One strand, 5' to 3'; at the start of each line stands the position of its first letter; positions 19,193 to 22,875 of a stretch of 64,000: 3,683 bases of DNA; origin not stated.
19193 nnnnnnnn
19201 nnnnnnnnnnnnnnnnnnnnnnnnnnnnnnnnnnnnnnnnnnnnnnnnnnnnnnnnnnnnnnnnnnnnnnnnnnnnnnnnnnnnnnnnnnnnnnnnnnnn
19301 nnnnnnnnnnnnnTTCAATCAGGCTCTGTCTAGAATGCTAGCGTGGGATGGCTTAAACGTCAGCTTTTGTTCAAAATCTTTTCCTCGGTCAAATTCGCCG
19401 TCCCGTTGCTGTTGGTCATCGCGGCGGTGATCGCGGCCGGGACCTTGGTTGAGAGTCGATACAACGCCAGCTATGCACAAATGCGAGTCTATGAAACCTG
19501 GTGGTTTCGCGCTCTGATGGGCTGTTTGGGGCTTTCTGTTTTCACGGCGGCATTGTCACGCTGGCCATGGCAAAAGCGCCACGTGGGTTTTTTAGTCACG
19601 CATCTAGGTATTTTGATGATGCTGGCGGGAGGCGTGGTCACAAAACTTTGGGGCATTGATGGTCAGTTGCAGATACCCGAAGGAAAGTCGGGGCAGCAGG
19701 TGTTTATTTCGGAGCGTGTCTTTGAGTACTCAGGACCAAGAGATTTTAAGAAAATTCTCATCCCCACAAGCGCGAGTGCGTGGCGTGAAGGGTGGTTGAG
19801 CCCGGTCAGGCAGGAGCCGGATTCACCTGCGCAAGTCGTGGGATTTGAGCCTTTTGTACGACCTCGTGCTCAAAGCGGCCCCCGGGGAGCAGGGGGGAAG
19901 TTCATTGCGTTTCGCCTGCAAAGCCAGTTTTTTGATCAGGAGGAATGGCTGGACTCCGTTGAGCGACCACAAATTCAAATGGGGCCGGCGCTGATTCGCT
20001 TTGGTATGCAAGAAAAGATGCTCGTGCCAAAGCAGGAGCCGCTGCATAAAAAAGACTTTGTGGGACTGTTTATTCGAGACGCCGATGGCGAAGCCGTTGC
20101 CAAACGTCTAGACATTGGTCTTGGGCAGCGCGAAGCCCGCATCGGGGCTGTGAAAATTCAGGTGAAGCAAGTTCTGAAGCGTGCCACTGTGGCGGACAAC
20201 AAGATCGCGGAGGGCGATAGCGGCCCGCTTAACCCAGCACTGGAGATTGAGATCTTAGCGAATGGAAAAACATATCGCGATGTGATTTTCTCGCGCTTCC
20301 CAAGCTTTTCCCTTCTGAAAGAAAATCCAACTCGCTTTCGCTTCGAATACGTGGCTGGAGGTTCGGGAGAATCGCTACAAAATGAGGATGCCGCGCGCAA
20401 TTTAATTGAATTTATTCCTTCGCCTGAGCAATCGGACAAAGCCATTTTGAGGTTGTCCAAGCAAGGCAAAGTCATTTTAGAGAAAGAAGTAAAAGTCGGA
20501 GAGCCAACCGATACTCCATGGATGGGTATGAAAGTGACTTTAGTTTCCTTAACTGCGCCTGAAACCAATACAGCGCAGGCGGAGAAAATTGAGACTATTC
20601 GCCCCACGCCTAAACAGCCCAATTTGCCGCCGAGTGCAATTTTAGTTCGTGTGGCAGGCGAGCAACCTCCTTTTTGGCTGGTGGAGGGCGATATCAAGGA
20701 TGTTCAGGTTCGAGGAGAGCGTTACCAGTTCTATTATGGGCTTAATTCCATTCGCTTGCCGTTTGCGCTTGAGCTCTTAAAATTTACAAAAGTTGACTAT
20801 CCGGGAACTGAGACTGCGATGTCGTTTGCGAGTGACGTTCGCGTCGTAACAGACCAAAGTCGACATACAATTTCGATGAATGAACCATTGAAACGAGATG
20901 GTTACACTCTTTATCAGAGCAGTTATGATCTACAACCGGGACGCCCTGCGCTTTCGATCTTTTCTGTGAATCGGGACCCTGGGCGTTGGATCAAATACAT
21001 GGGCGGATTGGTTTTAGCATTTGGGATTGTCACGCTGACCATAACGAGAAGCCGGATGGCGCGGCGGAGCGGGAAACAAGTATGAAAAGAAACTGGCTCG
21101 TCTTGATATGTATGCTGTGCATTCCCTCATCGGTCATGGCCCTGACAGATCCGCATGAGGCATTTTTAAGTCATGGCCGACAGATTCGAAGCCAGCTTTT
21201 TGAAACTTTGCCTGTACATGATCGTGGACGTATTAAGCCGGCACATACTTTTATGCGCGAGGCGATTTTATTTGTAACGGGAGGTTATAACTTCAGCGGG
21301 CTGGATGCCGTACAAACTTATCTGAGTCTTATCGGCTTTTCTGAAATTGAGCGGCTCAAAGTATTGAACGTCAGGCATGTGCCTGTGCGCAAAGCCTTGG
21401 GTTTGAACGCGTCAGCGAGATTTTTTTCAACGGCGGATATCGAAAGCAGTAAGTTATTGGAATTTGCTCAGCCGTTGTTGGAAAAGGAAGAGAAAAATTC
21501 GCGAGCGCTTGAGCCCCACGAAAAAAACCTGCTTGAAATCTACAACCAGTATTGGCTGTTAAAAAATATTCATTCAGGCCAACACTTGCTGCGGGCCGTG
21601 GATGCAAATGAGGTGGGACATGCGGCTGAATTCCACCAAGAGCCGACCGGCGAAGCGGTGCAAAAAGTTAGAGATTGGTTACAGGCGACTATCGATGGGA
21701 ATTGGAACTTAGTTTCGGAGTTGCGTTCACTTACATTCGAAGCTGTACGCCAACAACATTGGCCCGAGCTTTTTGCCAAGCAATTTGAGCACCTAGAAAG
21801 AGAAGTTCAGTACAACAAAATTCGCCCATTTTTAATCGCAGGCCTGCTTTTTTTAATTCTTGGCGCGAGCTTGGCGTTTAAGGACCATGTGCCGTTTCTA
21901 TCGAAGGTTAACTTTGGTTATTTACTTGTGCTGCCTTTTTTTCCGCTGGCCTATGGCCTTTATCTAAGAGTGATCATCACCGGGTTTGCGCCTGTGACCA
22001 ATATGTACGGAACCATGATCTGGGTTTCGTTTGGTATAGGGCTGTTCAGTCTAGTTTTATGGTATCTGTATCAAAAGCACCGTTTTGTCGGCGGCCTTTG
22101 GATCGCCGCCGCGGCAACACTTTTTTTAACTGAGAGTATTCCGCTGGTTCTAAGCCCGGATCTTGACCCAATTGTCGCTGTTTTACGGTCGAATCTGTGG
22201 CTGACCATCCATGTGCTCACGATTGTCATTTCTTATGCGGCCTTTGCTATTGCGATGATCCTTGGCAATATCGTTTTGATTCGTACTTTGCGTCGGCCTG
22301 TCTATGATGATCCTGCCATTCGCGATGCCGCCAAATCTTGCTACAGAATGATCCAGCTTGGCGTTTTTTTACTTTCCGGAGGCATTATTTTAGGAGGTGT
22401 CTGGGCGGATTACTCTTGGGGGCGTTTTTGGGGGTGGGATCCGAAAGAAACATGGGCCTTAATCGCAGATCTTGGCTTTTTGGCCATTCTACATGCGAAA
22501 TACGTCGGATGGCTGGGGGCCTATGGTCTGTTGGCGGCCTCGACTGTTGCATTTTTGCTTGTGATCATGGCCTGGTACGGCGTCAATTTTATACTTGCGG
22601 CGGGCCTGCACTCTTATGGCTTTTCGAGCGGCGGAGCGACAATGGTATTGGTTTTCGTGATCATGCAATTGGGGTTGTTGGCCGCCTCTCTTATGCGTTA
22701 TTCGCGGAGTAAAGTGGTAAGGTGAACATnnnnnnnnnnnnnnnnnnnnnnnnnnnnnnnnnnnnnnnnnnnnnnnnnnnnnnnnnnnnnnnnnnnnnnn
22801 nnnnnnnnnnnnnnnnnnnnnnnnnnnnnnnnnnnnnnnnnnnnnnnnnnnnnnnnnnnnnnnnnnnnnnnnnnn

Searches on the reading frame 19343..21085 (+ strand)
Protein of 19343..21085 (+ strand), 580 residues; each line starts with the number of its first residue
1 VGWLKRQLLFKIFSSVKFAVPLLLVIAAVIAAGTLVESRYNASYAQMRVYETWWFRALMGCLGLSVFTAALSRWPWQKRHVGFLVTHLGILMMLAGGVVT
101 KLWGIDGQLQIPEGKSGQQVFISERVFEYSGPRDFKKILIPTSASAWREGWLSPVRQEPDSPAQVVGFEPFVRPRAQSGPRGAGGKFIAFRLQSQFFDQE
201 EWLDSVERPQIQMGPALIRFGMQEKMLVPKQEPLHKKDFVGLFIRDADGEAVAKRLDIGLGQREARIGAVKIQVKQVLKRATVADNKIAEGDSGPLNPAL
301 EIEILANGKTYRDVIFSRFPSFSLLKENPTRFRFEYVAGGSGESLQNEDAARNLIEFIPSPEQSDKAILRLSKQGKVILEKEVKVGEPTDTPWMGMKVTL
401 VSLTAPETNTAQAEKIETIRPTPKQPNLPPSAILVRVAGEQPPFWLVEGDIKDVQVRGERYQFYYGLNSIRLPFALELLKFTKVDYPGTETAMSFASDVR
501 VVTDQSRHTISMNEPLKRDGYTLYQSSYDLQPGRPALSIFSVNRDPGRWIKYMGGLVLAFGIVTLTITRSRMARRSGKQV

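Call 9: search_protein_families(library=pfam, proteins=[window:19343-21085:+], max_evalue=0.001)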
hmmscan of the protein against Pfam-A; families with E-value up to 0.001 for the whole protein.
window:19343-21085:+ (580 aa): 1 family
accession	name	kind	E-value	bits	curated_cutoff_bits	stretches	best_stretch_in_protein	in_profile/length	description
PF05140.19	ResB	-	3e-24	86.1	24.6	2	445-531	181-268/486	ResB-like family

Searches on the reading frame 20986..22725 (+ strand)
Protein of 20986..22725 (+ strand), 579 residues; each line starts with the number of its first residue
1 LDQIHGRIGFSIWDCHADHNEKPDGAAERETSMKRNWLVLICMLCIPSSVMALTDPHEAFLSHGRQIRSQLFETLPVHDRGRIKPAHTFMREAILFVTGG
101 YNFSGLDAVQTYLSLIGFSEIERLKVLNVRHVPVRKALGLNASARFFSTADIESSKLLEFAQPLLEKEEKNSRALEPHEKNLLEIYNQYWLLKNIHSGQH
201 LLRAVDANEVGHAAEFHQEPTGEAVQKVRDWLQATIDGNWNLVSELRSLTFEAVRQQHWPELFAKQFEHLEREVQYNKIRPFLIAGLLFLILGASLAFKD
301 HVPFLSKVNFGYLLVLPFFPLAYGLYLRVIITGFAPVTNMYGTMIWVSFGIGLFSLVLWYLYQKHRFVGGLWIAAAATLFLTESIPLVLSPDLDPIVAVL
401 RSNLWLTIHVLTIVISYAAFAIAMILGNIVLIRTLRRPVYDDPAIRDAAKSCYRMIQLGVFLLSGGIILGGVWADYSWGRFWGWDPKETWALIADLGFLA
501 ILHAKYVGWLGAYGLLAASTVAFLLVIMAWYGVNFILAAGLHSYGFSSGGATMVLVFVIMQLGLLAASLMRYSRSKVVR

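Call 9: search_protein_families(library=pfam, proteins=[window:20986-22725:+], max_evalue=0.001)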
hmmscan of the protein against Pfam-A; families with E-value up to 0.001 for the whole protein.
window:20986-22725:+ (579 aa): 1 family
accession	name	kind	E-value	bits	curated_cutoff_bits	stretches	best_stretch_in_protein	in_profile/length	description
PF01578.25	Cytochrom_C_asm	-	2.3e-26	93.2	29.9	1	338-537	2-208/212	Cytochrome C assembly protein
